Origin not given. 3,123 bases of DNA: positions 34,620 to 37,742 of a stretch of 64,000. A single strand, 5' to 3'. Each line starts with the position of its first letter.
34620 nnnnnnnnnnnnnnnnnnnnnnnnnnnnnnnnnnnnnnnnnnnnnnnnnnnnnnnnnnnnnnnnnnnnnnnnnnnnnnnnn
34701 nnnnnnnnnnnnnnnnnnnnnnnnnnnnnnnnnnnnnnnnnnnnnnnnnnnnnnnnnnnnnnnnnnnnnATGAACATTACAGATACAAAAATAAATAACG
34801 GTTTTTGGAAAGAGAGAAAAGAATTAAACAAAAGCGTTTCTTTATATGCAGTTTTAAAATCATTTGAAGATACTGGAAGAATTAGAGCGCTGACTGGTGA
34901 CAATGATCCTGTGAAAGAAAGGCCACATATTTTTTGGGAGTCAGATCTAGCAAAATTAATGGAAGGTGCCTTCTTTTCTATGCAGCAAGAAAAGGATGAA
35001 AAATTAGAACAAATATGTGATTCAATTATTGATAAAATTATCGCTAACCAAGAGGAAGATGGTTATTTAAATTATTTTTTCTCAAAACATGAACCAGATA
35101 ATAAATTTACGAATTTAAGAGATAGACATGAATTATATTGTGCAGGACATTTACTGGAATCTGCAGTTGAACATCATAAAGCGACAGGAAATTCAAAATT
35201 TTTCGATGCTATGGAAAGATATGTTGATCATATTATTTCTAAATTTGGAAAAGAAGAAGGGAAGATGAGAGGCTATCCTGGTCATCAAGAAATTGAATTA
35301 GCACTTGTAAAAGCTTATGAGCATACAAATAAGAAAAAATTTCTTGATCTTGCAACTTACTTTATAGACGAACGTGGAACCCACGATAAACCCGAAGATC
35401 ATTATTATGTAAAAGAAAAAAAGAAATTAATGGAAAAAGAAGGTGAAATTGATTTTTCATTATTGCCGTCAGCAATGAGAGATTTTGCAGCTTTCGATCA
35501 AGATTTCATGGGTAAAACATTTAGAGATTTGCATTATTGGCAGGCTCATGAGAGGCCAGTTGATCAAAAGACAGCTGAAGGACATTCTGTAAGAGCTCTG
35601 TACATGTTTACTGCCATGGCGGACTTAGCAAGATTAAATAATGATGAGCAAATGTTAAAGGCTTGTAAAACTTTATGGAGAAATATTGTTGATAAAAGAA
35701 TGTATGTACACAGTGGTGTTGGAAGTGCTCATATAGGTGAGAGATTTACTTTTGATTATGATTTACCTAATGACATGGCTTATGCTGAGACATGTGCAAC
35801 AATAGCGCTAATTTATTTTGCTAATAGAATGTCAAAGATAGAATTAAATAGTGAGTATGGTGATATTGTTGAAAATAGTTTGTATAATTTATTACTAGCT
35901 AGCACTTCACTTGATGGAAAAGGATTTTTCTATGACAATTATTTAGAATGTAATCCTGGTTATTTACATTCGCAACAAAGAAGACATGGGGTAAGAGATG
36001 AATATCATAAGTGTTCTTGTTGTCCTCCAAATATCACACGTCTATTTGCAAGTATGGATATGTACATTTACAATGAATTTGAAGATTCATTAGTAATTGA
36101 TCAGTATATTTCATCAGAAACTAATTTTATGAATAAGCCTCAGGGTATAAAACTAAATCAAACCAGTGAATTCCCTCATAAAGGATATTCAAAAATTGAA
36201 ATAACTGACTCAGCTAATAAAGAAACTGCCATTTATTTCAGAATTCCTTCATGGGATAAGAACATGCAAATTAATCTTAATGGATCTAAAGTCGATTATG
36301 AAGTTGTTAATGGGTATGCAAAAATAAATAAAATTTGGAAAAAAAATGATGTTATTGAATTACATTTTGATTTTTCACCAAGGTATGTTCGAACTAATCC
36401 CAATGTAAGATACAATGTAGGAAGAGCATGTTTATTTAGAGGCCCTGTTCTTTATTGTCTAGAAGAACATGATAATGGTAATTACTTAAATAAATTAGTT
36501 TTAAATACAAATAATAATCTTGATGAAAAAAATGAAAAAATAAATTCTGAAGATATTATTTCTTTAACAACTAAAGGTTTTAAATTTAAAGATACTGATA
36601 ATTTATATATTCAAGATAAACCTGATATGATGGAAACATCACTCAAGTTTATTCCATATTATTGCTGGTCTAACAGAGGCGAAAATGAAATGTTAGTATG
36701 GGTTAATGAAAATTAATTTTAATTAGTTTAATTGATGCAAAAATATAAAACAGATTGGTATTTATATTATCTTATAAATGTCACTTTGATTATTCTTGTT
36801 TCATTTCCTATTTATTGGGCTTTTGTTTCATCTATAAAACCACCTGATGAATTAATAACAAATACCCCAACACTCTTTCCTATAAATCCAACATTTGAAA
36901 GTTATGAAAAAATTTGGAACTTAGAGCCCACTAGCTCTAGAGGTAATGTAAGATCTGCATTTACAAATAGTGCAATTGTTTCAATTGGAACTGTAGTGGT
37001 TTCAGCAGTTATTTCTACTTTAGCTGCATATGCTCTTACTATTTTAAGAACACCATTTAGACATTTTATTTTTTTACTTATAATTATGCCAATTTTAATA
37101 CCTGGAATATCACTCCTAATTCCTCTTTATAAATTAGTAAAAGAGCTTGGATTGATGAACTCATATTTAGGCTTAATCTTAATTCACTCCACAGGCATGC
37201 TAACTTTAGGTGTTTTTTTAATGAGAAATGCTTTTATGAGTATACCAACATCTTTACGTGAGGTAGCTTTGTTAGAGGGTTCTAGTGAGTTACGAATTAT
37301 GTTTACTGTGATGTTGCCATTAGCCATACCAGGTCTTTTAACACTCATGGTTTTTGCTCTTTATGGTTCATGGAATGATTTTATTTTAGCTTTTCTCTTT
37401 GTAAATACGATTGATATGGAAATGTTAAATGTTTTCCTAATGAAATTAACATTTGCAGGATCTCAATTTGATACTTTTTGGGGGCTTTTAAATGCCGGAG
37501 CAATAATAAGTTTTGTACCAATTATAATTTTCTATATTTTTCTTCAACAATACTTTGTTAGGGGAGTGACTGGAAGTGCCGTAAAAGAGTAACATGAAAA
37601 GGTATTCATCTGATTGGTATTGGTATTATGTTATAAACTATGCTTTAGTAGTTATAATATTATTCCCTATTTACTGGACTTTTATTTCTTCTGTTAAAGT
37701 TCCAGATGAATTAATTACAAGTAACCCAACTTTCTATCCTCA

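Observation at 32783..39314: One MalF-type but four MalG-type permease genes in one ABC importer locus, with divergence focused on the first periplasmic loop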

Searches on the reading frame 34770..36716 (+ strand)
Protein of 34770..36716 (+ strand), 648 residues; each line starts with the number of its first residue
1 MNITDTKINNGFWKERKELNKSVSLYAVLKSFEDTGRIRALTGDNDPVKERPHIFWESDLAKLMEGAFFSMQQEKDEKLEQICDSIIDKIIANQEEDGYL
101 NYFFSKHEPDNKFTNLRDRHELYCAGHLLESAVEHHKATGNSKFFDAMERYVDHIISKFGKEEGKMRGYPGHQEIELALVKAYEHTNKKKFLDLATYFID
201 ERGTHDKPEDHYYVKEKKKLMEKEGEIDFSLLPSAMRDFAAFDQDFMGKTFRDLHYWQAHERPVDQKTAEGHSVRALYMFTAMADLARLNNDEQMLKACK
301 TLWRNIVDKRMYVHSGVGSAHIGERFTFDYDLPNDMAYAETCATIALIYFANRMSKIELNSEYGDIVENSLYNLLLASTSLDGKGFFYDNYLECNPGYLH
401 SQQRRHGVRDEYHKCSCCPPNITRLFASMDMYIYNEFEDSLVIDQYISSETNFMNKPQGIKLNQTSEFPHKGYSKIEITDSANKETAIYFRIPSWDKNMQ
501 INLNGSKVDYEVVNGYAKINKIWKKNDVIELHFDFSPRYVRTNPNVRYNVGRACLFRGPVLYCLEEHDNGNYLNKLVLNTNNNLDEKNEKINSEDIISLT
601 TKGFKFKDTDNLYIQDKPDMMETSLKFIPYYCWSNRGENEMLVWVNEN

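Call 3: search_protein_families(library=pfam, proteins=[window:34770-36716:+])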
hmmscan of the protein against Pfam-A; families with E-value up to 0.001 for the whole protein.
window:34770-36716:+ (648 aa): 4 families
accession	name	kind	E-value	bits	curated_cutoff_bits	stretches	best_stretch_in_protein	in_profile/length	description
PF07944.18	Beta-AFase-like_GH127_cat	-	1.7e-87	294.3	24.9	1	7-429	3-374/376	Beta-L-arabinofuranosidase, GH127 catalytic domain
PF20737.2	Glyco_hydro127C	-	1.3e-22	79.7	23.7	1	537-646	1-71/71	Glycoside hydrolase family 127 C-terminal domain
PF20736.2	Glyco_hydro127M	-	2.5e-20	72.8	24.2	1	441-534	2-94/95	Beta-L-arabinofuranosidase, GH127 middle domain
PF07470.19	Glyco_hydro_88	-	0.00022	20.8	26.6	1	106-215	11-120/352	Glycosyl Hydrolase Family 88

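Call 19: find_related_loci(query=window:34770-36713:+, collection=genome_contigs, flank=10000)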
Query window:34770-36713:+ (648 aa) in genome_contigs; peptide patterns used: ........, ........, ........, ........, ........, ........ (x = any residue, [..] = any of these).
51 stretches matched a pattern; 30 encode a relative of the query (tblastn E <= 1e-3); 29 distinct loci.
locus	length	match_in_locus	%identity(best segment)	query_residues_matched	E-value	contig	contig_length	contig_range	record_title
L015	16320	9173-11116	100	1-648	0e+0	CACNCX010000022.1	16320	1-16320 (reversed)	MAG: uncultured Alphaproteobacteria bacterium isolate AG-920-E11 genome assembly, contig: AG-920-E11_NODE_22, whole geno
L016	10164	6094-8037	97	1-648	0e+0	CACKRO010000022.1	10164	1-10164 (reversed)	MAG: uncultured Alphaproteobacteria bacterium isolate AG-457-D17 genome assembly, contig: AG-457-D17_NODE_22, whole geno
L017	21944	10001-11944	96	1-648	0e+0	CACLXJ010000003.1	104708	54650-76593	uncultured Alphaproteobacteria bacterium isolate AG-470-M17 genome assembly, contig: AG-470-M17_NODE_3, whole genome sho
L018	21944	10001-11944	98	1-648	0e+0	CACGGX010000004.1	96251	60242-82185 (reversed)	uncultured Alphaproteobacteria bacterium isolate AG-909-O11 genome assembly, contig: AG-909-O11_NODE_4, whole genome sho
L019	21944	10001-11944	88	1-648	0e+0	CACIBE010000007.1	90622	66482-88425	uncultured Alphaproteobacteria bacterium isolate AG-912-N10 genome assembly, contig: AG-912-N10_NODE_7, whole genome sho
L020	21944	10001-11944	88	1-648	0e+0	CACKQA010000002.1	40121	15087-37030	uncultured Alphaproteobacteria bacterium isolate AG-457-C19 genome assembly, contig: AG-457-C19_NODE_2, whole genome sho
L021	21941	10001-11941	73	1-647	0e+0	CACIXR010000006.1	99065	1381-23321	uncultured Alphaproteobacteria bacterium isolate AG-914-F14 genome assembly, contig: AG-914-F14_NODE_6, whole genome sho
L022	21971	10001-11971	70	1-647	0e+0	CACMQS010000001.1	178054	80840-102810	MAG: uncultured Alphaproteobacteria bacterium isolate AG-892-A10 genome assembly, contig: AG-892-A10_NODE_1, whole genom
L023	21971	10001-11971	70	1-647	0e+0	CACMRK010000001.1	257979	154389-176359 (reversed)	MAG: uncultured Alphaproteobacteria bacterium isolate AG-892-B03 genome assembly, contig: AG-892-B03_NODE_1, whole genom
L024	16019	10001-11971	70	1-647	0e+0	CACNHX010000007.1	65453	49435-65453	MAG: uncultured Alphaproteobacteria bacterium isolate AG-893-A21 genome assembly, contig: AG-893-A21_NODE_7, whole genom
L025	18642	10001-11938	69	1-647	0e+0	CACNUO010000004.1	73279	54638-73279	MAG: uncultured Alphaproteobacteria bacterium isolate AG-893-O09 genome assembly, contig: AG-893-O09_NODE_4, whole genom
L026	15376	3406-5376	69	1-647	0e+0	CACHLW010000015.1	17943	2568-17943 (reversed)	uncultured Alphaproteobacteria bacterium isolate AG-911-C02 genome assembly, contig: AG-911-C02_NODE_15, whole genome sh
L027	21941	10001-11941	69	1-648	0e+0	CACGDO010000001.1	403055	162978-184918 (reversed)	uncultured Alphaproteobacteria bacterium isolate AG-422-E02 genome assembly, contig: AG-422-E02_NODE_1, whole genome sho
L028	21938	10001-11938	69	1-647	0e+0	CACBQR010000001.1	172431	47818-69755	uncultured Alphaproteobacteria bacterium isolate AG-359-I03 genome assembly, contig: AG-359-I03_NODE_1, whole genome sho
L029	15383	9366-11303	69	1-647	0e+0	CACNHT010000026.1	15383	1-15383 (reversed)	MAG: uncultured Alphaproteobacteria bacterium isolate AG-920-K10 genome assembly, contig: AG-920-K10_NODE_26, whole geno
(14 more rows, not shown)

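Call 59: search_solved_structures(query=window:34770-36713:+, max_evalue=1e-10, show_alignments=1)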
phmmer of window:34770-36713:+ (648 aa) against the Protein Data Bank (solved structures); distinct sequences matched with E-value up to 1e-10: 7.
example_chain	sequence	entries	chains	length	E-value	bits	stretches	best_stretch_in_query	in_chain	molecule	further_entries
4qjy_A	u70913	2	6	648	1.7e-148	499.2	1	52-647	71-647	GH127 beta-L-arabinofuranosidase | GH127 beta-L-arabinofuranoside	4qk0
3wre_A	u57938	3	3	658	2.5e-108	366.5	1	52-644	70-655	Non-reducing end beta-L-arabinofuranosidase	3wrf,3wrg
3wkw_A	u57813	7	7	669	2.6e-108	366.5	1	52-644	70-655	Non-reducing end beta-L-arabinofuranosidase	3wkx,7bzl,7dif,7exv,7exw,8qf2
7exu_A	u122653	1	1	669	6.7e-108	365.1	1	52-644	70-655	Non-reducing end beta-L-arabinofuranosidase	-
6ex6_B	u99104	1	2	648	2.1e-107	363.5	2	250-645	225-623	Six-hairpin glycosidase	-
5mqo_A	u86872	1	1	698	9.3e-67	229.2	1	265-645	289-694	Non-reducing end beta-L-arabinofuranosidase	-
5opj_A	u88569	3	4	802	1.1e-13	53.9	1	297-535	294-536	Rhamnogalacturonan lyase | Acetyl-CoA carboxylase, biotin carboxylase | Glycosyl hydrolase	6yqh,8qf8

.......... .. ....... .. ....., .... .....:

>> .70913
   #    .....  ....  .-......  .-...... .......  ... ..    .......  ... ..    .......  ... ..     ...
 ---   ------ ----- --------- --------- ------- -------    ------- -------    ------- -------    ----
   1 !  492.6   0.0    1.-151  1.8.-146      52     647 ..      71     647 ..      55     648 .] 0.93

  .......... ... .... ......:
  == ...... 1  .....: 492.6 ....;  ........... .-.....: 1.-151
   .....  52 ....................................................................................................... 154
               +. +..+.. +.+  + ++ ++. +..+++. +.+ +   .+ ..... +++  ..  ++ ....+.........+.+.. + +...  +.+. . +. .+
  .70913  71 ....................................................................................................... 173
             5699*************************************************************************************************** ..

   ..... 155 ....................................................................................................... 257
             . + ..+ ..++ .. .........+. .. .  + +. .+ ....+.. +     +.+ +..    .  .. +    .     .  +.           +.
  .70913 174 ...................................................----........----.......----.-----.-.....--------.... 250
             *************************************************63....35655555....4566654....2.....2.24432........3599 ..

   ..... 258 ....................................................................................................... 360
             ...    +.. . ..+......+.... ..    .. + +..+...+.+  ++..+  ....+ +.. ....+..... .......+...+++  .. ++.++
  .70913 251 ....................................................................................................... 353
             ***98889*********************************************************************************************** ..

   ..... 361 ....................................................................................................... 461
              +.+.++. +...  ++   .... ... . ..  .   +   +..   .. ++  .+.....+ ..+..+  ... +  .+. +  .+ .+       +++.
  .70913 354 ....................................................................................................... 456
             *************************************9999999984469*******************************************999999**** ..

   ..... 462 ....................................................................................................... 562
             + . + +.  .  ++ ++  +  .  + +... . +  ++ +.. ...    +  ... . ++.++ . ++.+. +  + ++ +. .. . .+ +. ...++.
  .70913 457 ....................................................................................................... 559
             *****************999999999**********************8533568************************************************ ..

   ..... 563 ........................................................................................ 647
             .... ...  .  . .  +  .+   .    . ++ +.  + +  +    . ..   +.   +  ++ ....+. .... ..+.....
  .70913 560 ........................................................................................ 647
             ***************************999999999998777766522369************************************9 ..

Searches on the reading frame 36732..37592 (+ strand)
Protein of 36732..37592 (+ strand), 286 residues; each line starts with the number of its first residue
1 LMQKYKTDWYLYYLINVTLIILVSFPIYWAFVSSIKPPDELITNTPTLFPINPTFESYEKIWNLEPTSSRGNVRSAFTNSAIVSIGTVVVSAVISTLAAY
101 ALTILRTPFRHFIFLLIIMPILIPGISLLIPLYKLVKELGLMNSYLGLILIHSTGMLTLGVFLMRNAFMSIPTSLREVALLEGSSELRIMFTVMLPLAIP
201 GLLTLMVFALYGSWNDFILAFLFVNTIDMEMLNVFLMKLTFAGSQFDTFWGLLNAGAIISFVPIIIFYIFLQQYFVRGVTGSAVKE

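Call 3: search_protein_families(library=pfam, proteins=[window:36732-37592:+])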
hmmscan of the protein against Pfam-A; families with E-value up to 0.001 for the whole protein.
window:36732-37592:+ (286 aa): 1 family
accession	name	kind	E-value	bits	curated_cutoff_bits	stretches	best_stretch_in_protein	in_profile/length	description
PF00528.27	BPD_transp_1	-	1.1e-12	48.5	26.4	1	94-279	4-182/184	Binding-protein-dependent transport system inner membrane component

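Call 8: find_encoding_contigs(protein=window:36732-37592:+, flank=10000, max_places=10)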
Protein window:36732-37592:+ (286 aa): no gene with exactly this product is on record in the collection.
